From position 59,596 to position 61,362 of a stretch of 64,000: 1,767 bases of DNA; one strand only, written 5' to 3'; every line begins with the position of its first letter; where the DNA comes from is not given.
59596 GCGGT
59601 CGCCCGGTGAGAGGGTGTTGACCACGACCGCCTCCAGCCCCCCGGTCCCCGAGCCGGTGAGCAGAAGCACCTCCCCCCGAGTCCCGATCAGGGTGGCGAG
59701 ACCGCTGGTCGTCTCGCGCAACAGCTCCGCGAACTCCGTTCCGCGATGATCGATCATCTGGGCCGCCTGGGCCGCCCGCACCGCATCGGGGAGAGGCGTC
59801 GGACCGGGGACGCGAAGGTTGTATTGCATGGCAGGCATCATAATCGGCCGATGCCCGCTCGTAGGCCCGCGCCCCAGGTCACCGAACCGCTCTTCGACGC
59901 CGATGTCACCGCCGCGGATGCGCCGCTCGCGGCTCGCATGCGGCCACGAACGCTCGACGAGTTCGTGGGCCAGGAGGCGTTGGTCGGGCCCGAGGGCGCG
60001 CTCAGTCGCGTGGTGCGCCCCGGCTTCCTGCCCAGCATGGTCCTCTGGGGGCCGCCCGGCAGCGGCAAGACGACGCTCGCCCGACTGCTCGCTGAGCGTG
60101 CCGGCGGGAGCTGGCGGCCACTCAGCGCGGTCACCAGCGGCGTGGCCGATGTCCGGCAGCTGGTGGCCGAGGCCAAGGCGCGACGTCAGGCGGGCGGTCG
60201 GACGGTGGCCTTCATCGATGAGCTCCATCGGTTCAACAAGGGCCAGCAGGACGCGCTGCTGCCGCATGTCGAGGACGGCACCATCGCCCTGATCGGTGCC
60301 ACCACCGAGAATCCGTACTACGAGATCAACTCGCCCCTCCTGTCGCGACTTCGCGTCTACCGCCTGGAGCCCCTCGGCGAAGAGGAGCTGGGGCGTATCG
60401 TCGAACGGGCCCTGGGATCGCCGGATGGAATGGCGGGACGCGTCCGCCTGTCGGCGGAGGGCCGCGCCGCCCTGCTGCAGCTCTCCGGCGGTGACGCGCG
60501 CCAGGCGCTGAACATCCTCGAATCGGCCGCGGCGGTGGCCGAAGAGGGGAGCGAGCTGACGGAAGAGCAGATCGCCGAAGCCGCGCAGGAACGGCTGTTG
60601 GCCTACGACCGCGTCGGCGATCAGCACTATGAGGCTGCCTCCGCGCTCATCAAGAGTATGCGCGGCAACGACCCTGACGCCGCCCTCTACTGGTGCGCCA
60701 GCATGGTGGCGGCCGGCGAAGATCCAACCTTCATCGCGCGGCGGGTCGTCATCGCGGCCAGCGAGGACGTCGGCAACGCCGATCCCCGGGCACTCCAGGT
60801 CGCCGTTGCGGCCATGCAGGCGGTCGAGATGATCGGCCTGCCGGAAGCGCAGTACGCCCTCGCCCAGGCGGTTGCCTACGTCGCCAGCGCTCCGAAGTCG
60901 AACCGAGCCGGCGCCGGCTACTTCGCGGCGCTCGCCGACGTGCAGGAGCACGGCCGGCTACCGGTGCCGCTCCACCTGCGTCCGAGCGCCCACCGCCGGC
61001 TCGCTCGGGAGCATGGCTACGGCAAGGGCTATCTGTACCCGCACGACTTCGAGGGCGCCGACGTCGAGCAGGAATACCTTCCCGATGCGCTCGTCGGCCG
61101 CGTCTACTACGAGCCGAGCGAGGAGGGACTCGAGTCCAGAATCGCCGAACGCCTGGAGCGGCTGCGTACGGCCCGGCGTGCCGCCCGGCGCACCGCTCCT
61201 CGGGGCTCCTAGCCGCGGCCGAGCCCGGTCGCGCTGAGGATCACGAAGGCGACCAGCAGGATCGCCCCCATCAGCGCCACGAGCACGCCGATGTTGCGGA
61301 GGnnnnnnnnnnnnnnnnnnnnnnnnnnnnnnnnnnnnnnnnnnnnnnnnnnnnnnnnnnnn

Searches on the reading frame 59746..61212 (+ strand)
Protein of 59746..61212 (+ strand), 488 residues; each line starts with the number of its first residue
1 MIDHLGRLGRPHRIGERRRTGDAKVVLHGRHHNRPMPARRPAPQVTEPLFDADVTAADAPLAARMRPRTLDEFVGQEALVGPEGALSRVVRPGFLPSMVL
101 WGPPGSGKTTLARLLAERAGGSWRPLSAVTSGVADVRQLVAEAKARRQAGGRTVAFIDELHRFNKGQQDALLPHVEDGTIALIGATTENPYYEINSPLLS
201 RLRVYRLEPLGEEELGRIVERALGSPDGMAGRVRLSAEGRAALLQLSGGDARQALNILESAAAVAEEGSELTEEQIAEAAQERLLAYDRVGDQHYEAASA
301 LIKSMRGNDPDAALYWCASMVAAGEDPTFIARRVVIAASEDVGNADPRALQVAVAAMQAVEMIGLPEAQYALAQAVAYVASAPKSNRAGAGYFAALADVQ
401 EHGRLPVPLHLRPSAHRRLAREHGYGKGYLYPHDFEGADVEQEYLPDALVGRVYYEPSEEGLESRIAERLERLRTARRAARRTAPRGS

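Call 50: search_protein_families(library=pfam, proteins=[window:59746-61212:+], max_evalue=0.001)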
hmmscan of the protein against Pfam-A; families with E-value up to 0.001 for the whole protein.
window:59746-61212:+ (488 aa): 13 families
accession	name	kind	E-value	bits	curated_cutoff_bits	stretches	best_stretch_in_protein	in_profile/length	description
PF12002.13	MgsA_C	-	1.6e-64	217.2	27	1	307-473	1-166/167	MgsA AAA+ ATPase C terminal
PF16193.11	AAA_assoc_2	-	2.9e-22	79.1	34.3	1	232-306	4-81/81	AAA C-terminal domain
PF00004.35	AAA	-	8.7e-14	52.5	21.2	1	98-204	1-125/131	ATPase family associated with various cellular activities (AAA)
PF05496.18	RuvB_N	-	4.2e-12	46.5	27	1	65-183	1-116/159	Holliday junction DNA helicase RuvB P-loop domain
PF13191.12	AAA_16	-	1.1e-06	29.7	32.6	1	84-126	14-63/167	AAA ATPase domain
PF07728.20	AAA_5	-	3.4e-06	27.6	22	1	98-183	2-98/139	AAA domain (dynein-related subfamily)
PF13238.12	AAA_18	-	2.5e-05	25.2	29.4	1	100-172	3-60/128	AAA domain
PF13401.12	AAA_22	-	2.8e-05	24.9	27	0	97-119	7-29/130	AAA domain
PF13521.12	AAA_28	-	0.00013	22.7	27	1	98-123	2-27/164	AAA domain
PF01078.27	Mg_chelatase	-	0.00014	21.8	20.3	0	97-115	24-42/207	Magnesium chelatase, subunit ChlI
PF13671.12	AAA_33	-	0.00024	21.8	27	0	99-120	3-24/143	AAA domain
PF20720.3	nSTAND3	-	0.00033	20.8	27.2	0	99-143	21-64/155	Novel STAND NTPase 3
PF22703.2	Cdc6_lid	-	0.00059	20.1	27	0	247-280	32-67/68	Cdc6 AAA+ ATPase-type lid domain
